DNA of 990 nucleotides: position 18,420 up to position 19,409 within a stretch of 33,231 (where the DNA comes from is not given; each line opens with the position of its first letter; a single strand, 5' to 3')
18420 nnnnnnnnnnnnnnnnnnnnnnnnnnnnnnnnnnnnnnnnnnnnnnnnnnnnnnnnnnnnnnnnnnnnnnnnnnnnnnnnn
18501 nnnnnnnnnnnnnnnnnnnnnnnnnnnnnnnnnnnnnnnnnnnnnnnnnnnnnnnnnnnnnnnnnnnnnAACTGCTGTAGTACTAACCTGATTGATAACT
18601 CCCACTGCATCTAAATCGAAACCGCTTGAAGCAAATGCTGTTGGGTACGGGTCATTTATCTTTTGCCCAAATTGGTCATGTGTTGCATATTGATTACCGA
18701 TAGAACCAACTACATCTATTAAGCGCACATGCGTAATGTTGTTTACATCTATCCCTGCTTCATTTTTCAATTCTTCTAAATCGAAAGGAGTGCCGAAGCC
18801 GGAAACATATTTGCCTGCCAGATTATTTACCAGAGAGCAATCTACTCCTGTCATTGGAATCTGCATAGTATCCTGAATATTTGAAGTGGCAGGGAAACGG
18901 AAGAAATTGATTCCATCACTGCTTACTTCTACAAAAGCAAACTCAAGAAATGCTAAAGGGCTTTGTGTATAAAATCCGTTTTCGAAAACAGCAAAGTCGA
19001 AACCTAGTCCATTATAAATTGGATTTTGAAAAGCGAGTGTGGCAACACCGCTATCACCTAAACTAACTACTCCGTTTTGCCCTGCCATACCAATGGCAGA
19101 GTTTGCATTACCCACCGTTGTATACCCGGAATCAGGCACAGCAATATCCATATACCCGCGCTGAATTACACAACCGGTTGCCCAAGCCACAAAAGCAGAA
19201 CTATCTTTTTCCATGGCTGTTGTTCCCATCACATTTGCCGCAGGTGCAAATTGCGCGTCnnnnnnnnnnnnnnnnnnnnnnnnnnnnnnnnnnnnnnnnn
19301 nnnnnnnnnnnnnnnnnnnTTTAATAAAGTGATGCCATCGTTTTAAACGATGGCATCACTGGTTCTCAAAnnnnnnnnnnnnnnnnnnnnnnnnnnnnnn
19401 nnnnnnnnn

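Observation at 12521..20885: Cobalamin-riboswitch-led seven-gene uptake operon whose two leader genes are T9SS cargo rather than lipoproteins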

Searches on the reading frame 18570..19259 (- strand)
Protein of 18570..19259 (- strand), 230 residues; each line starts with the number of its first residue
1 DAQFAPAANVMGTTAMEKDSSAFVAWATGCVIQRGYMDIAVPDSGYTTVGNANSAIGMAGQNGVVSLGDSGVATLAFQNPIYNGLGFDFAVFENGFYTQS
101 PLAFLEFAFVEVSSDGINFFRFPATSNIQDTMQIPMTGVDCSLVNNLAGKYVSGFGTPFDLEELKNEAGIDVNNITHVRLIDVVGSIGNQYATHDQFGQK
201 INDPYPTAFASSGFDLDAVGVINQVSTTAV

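Call 35: search_solved_structures(query=A2, max_evalue=10, show_alignments=4)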
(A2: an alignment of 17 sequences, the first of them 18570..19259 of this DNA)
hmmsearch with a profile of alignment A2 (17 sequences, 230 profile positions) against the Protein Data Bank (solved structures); distinct sequences matched with E-value up to 10: 1.
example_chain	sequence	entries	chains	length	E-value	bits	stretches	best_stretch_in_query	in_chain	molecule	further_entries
4r9n_A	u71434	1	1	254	0.72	12.3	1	152-200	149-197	Lmo0547 protein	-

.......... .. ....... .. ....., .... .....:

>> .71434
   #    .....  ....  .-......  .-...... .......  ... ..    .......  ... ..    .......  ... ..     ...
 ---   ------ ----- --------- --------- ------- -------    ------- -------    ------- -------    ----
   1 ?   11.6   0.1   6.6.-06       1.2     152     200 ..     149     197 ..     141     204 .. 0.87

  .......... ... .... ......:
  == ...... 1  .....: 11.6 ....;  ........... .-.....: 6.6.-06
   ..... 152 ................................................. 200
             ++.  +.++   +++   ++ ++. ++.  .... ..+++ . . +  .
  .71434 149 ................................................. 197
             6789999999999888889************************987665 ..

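Call 39: find_related_loci(query=A2, collection=genome_contigs, flank=10000)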
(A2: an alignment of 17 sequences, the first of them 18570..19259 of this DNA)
Query A2 (230 aa) in genome_contigs; peptide patterns used: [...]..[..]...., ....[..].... (x = any residue, [..] = any of these).
599 stretches matched a pattern (row limit reached: there are more); 523 encode a relative of the query (tblastn E <= 1e-3); the best 80 are kept; 80 distinct loci.
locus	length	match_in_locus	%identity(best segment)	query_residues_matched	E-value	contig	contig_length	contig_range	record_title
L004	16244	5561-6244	73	2-230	2e-109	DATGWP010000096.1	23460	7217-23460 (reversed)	MAG TPA_asm: Chitinophagales bacterium isolate SMAG_U10585 k141_242114, whole genome shotgun sequence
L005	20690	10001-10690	72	2-230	2e-108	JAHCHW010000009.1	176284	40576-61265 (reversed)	MAG: Chitinophagales bacterium isolate TGS_BAC7 BAC7_9, whole genome shotgun sequence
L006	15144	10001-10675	66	2-224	3e-96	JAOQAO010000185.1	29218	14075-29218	MAG: Bacteroidetes bacterium isolate RYN_284 scaffold_4025620, whole genome shotgun sequence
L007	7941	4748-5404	65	12-230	3e-93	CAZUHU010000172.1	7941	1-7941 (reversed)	MAG TPA_asm: uncultured Chitinophaga sp. isolate SRP189682_co1_467 genome assembly, contig: NODE_23600_length_7941_cov_6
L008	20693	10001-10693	63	2-230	3e-89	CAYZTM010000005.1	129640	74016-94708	MAG TPA_asm: uncultured Flavipsychrobacter sp. isolate SRP263991_co5_636 genome assembly, contig: NODE_293_length_129640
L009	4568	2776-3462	62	2-228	6e-88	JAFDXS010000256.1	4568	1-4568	MAG: Bacteroidetes bacterium isolate SZAS-30 LIN-660__256__length-4568, whole genome shotgun sequence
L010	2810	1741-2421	63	2-224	6e-88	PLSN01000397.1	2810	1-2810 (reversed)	MAG: Bacteroidetes bacterium isolate bog_973 73.20120700_S1D.351_contig_869618, whole genome shotgun sequence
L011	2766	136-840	57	2-229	3e-87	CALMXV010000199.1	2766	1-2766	MAG TPA_asm: uncultured Taibaiella sp. isolate SRR5007354_bin.77_CONCOCT_v1.1_MAG genome assembly, contig: ERZ778036.289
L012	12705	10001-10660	60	2-224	7e-85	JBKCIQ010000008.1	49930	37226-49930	MAG: Bacteroidota bacterium isolate samp_501_concoct_899 samp_501_34276, whole genome shotgun sequence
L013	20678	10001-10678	60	2-224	7e-84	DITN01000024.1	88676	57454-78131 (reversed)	MAG TPA_asm: Bacteroidetes bacterium UBA6183 UBA6183_contig_42749, whole genome shotgun sequence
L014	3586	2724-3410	59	2-228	3e-84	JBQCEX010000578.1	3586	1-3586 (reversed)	MAG: Flavipsychrobacter sp. isolate bin160 k141_4553840, whole genome shotgun sequence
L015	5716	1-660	59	2-224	3e-83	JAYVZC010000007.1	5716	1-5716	MAG: Bacteroidota bacterium isolate GL88_DN_metabinner_4 GL88_DN_metabinner_4_6, whole genome shotgun sequence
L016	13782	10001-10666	60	2-227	6e-82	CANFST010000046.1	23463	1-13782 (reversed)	MAG: Chitinophagales bacterium isolate Jr-16oct17-254 genome assembly, contig: Jr-16oct17-C4013, whole genome shotgun se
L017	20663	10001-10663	61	2-224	8e-82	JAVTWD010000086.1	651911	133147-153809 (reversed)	MAG: Bacteroidota bacterium isolate labscale reactor_MAG5 NODE_2_length_651911_cov_10.248780, whole genome shotgun seque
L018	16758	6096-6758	62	2-225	3e-81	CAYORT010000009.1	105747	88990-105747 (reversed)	MAG TPA_asm: uncultured Chryseobacterium sp. isolate SRP278252_co3_56 genome assembly, contig: NODE_160_length_105747_co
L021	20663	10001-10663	62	2-224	1e-80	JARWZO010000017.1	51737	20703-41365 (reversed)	MAG: Fluviicola sp. isolate B02.bin.61 k141_529241, whole genome shotgun sequence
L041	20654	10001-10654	57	2-223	4e-78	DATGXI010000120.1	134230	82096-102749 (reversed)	MAG TPA_asm: Flavobacteriales bacterium isolate SMAG_U10605 k141_136652, whole genome shotgun sequence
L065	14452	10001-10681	57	2-230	2e-75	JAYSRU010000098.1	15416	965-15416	MAG: Crocinitomicaceae bacterium isolate GFS_12027 GFS_12027_97, whole genome shotgun sequence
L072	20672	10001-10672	56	2-227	2e-74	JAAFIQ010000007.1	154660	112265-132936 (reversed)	MAG: Bacteroidetes bacterium isolate bin65.metabat.ball.129 WN_Bacteroidetes_3_scaffold_7, whole genome shotgun sequence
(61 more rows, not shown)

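Call 42: predict_structure(alignment_id=A2)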
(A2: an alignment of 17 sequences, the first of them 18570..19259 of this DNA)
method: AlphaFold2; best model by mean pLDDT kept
length: 230 residues; sequences in the alignment: 17
mean_pLDDT: 44.1   pTM: 0.49
mean pLDDT of the five models: 44.1, 41.2, 39.9, 37.5, 34.4
residues with pLDDT >= 90: 0; 70-90: 28; 50-70: 29; < 50: 173
segments of 3 or more residues with pLDDT < 50: 1-20, 22-70, 82-106, 128-158, 183-196, 198-230
pLDDT, mean of each block of 10 residues (from residue 1): 30 40 46 34 28 31 37 54 41 35 47 79 55 36 40 43 78 72 45 45 32 35 33
secondary structure, 60 per line:
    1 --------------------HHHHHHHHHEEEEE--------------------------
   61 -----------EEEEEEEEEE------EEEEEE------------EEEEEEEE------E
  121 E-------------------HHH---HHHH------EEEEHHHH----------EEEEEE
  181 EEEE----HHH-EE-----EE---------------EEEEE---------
elements in order: H21-29 E30-34 E72-81 E88-93 E106-113 H147-150 E157-160 H161-164 E175-184 E217-221

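Call 53: search_protein_representatives(alignment_id=A2)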
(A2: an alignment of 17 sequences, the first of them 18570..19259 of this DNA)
Query: 17 sequences, 230 profile positions. Proteins with E-value up to 0.001 (for the whole library): 2675; up to 1e-10: 1705; up to 1e-30: 972. The best 150 are listed.
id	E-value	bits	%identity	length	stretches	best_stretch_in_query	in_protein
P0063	3.2e-130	448.7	-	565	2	2-223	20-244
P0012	1.7e-129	446.3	-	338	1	1-230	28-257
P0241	9.4e-94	329.3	-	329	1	2-228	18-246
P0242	7.8e-93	326.3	-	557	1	3-226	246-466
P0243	1.3e-92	325.6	-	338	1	1-225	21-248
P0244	4.2e-91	320.7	-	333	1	2-225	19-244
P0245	2.1e-90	318.4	-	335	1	1-229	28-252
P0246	4.9e-90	317.2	-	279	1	2-219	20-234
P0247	5.0e-89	313.9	-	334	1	1-227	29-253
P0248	3.6e-88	311.0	-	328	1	2-228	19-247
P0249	1.8e-87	308.8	-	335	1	2-226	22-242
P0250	4.2e-87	307.6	-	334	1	1-226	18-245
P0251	5.6e-87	307.2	-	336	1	2-225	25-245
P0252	6.8e-87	306.9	-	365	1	2-227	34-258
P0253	8.5e-87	306.6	-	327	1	3-226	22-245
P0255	1.6e-86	305.6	-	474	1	4-226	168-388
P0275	1.8e-83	295.7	-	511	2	16-224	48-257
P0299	1.9e-80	285.8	-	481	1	2-225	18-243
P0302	3.7e-80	284.9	-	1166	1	4-225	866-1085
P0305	6.9e-80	284.0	-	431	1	2-225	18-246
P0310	1.3e-79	283.1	-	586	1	3-229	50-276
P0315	1.9e-79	282.5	-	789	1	3-225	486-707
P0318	4.0e-79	281.5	-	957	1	4-225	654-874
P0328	2.8e-78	278.7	-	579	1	3-225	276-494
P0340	5.2e-78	277.8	-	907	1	3-225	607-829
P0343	7.8e-78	277.2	-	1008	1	4-225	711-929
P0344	8.5e-78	277.1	-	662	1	2-225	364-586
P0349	2.2e-77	275.7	-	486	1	4-226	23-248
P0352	3.4e-77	275.1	-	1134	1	3-224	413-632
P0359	1.3e-76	273.3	-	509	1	15-226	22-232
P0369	3.6e-76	271.8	-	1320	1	3-225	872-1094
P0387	3.2e-75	268.7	-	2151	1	4-226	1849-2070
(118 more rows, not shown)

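Call 54: search_protein_families(library=pfam, proteins=[P0242, P0302, P0315, P0318, P0343, P0369, P0255, P0352, P0387], max_evalue=0.0001)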
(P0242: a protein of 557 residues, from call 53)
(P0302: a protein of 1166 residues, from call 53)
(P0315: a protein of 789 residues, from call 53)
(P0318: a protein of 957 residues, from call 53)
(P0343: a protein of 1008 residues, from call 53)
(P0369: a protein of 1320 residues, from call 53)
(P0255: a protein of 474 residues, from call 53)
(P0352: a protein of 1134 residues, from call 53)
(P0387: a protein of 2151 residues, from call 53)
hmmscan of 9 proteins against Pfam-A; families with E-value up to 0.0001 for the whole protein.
P0242 (557 aa): 2 families
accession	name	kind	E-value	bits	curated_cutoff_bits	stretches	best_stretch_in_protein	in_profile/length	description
PF14717.12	DUF4465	-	4.3e-50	170.9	25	1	67-239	3-176/176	Domain of unknown function (DUF4465)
PF18962.6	Por_Secre_tail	-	4.6e-10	40.1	27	1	481-555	2-75/75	Secretion system C-terminal sorting domain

P0302 (1166 aa): 1 family
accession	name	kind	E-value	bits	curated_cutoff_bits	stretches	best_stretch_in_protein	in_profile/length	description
PF18962.6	Por_Secre_tail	-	1.3e-09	38.6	27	1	1101-1166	1-72/75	Secretion system C-terminal sorting domain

P0315 (789 aa): 1 family
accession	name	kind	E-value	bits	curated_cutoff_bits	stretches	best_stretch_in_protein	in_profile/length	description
PF18962.6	Por_Secre_tail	-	5e-11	43.2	27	1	722-787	2-74/75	Secretion system C-terminal sorting domain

P0318 (957 aa): 2 families
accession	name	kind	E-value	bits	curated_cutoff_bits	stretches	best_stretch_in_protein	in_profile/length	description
PF14478.12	DUF4430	-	2.6e-15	57.1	23.8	1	89-162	7-71/72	Domain of unknown function (DUF4430)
PF18962.6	Por_Secre_tail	-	2.1e-11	44.4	27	1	890-954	1-74/75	Secretion system C-terminal sorting domain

P0343 (1008 aa): 1 family
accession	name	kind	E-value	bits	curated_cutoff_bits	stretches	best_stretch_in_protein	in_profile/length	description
PF18962.6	Por_Secre_tail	-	1.6e-08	35.2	27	1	943-1008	1-72/75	Secretion system C-terminal sorting domain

P0369 (1320 aa): 3 families
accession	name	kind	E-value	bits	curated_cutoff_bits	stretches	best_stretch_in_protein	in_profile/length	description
PF18998.6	Flg_new_2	-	6.8e-23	80.9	23.6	2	1104-1168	2-72/73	Divergent InlB B-repeat domain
PF18962.6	Por_Secre_tail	-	5.7e-11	43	27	1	1255-1318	1-70/75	Secretion system C-terminal sorting domain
PF00041.27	fn3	-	8.4e-09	36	25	1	425-493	2-76/84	Fibronectin type III domain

P0255 (474 aa): 2 families
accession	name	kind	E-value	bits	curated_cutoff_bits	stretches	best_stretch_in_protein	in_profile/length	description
PF18962.6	Por_Secre_tail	-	3.5e-13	50.1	27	1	402-471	1-75/75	Secretion system C-terminal sorting domain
PF14478.12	DUF4430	-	1.7e-05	25.6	23.8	1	107-139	36-68/72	Domain of unknown function (DUF4430)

P0352 (1134 aa): 3 families
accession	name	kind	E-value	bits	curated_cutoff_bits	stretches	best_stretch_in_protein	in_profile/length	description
PF00801.26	PKD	-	4.3e-14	52.7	23.5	2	643-712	8-75/80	PKD domain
PF18911.6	PKD_4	-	1e-13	51.6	27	2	333-409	11-85/85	PKD domain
PF18962.6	Por_Secre_tail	-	9.4e-11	42.3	27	1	1056-1130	2-73/75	Secretion system C-terminal sorting domain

P0387 (2151 aa): 1 family
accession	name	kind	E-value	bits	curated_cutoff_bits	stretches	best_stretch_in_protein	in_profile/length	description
PF18962.6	Por_Secre_tail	-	1.2e-06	29.2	27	1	2086-2149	1-70/75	Secretion system C-terminal sorting domain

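Call 58: search_solved_structures(query=A3, max_evalue=10, show_alignments=5)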
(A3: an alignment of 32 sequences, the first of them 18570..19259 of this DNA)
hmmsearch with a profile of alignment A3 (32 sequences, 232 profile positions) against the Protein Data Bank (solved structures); distinct sequences matched with E-value up to 10: 1.
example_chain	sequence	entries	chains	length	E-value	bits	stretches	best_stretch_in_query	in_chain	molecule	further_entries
4r9n_A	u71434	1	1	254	0.11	14.9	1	157-201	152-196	Lmo0547 protein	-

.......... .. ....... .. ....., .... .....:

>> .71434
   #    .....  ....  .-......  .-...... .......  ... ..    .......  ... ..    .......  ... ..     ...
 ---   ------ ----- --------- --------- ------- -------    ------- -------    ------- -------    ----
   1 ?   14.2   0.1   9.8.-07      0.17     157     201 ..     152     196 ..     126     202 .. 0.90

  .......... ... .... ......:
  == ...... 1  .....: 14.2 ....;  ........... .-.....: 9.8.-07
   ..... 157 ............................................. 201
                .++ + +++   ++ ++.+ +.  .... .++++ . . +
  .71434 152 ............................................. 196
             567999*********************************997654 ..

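Call 59: search_protein_families(library=pfam, alignment_id=A3, max_evalue=1)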
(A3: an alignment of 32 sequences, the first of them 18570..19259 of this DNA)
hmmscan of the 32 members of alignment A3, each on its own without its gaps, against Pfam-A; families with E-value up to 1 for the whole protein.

A. member 1, window:18570-19259:- (230 aa): 0 families

B. families by the number of members that match (of 32 scanned): 3 families
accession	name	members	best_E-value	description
PF19615.4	DUF6120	1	0.045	Family of unknown function (DUF6120)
PF04908.21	SH3BGR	1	0.074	SH3-binding, glutamic acid-rich protein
PF20318.3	DUF6613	1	0.16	Family of unknown function (DUF6613)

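Call 60: search_protein_families(library=ncbifam, alignment_id=A3, max_evalue=1)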
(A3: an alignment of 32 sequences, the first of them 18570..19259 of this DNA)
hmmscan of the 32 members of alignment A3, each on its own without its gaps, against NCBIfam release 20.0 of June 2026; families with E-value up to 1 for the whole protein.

A. member 1, window:18570-19259:- (230 aa): 1 family
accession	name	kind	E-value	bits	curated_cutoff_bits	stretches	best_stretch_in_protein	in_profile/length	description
NF033170.0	lipo_LIC13355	subfamily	0.0017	17.6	120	1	81-123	111-155/273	LIC_13355 family lipoprotein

B. families by the number of members that match (of 32 scanned): 7 families
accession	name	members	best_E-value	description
NF033170.0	lipo_LIC13355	31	2e-07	LIC_13355 family lipoprotein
NF052550.1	BManbPhaseBMBP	1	0.003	beta-1,2-mannobiose phosphorylase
NF040922.1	flgE_Caulobact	1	0.0054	flagellar hook protein FlgE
NF011385.0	PRK14810.1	1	0.15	DNA-formamidopyrimidine glycosylase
NF033855.1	tRNA_MNMC2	1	0.17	tRNA (5-methylaminomethyl-2-thiouridine)(34)-methyltransferase MnmC2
NF045642.2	HdxyAspAldBhcC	1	0.17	3-hydroxy-D-aspartate aldolase BhcC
NF003281.1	PRK04280.1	1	0.18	transcriptional regulator AhrC/ArgR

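Call 69: search_protein_families(library=pfam, proteins=[L072:10919-11944:+, L072:11941-12711:+, L072:12696-13220:+, L072:13322-14731:+, L065:9562-9954:+, L021:9487-9951:+, L021:11987-13651:+, L041:5988-8132:+, L041:8377-9201:+, L041:9204-9941:+], max_evalue=0.001)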
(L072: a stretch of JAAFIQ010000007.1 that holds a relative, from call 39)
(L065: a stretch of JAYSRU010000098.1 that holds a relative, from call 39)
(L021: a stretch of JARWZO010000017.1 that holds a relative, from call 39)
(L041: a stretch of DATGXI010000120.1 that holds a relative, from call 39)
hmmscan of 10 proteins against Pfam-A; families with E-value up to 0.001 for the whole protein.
L072:10919-11944:+ (341 aa): 1 family
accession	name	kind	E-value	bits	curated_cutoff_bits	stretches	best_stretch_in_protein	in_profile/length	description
PF02277.22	DBI_PRT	-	4.2e-116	388.2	22.6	1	5-333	10-329/329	Phosphoribosyltransferase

L072:11941-12711:+ (256 aa): 1 family
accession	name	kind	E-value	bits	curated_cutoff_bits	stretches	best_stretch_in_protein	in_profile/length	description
PF02654.20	CobS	-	1.6e-56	192.2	23.2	1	14-246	1-206/207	Cobalamin-5-phosphate synthase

L072:12696-13220:+ (174 aa): 1 family
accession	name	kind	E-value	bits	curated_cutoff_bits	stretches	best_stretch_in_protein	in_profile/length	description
PF00300.27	His_Phos_1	-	9.8e-32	110.6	21.7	1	3-172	1-179/194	Histidine phosphatase superfamily (branch 1)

L072:13322-14731:+ (469 aa): 2 families
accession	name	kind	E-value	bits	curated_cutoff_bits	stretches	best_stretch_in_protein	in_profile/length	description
PF07228.17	SpoIIE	-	6.5e-21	75.6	25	1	265-468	2-190/192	Stage II sporulation protein E (SpoIIE)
PF01590.32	GAF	-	8.3e-05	23.6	22.4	1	92-164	60-128/133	GAF domain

L065:9562-9954:+ (130 aa): 1 family
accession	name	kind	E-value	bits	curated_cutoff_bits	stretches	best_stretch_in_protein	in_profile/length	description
PF03061.28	4HBT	-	6.3e-17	62.1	20.6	1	28-99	3-75/79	Thioesterase superfamily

L021:9487-9951:+ (154 aa): 1 family
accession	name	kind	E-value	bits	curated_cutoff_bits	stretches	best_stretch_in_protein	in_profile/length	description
PF03061.28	4HBT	-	1.4e-16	61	20.6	1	52-123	3-75/79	Thioesterase superfamily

L021:11987-13651:+ (554 aa): 0 families

L041:5988-8132:+ (714 aa): 3 families
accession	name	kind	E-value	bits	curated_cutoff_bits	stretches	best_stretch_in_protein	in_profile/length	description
PF10459.15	Peptidase_S46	-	4.6e-238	792.9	22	1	20-712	1-698/698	Peptidase S46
PF00089.32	Trypsin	-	3.9e-07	30.6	20.6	0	63-92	18-47/220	Trypsin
PF13365.12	Trypsin_2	-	5.2e-07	30.9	27.6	0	639-662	120-143/144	Trypsin-like peptidase domain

L041:8377-9201:+ (274 aa): 3 families
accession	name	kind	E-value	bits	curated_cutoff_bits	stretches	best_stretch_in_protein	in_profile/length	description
PF16363.11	GDP_Man_Dehyd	-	4.9e-34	118.7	27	1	3-260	69-330/332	GDP-mannose 4,6 dehydratase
PF01370.27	Epimerase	-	2.6e-30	106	20.9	1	4-199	59-240/240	NAD dependent epimerase/dehydratase family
PF01073.25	3Beta_HSD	-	0.00011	21.8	22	0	13-98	70-159/280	3-beta hydroxysteroid dehydrogenase/isomerase family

L041:9204-9941:+ (245 aa): 1 family
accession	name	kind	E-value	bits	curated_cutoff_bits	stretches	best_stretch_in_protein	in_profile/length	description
PF13568.12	OMP_b-brl_2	-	1.8e-06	28.6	27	1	88-219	46-166/175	Outer membrane protein beta-barrel domain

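Call 80: find_encoding_contigs(protein=P0318, flank=6000, max_places=2)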
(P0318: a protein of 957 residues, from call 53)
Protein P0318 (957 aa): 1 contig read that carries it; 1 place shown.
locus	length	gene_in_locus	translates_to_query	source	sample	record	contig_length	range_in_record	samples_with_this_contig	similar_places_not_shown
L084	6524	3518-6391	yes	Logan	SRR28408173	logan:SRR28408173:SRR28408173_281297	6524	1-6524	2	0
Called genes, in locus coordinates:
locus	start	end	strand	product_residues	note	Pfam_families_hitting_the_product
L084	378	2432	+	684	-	PF07715:Plug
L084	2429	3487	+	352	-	PF16819:DUF5074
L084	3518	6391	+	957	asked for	PF14478:DUF4430, PF18962:Por_Secre_tail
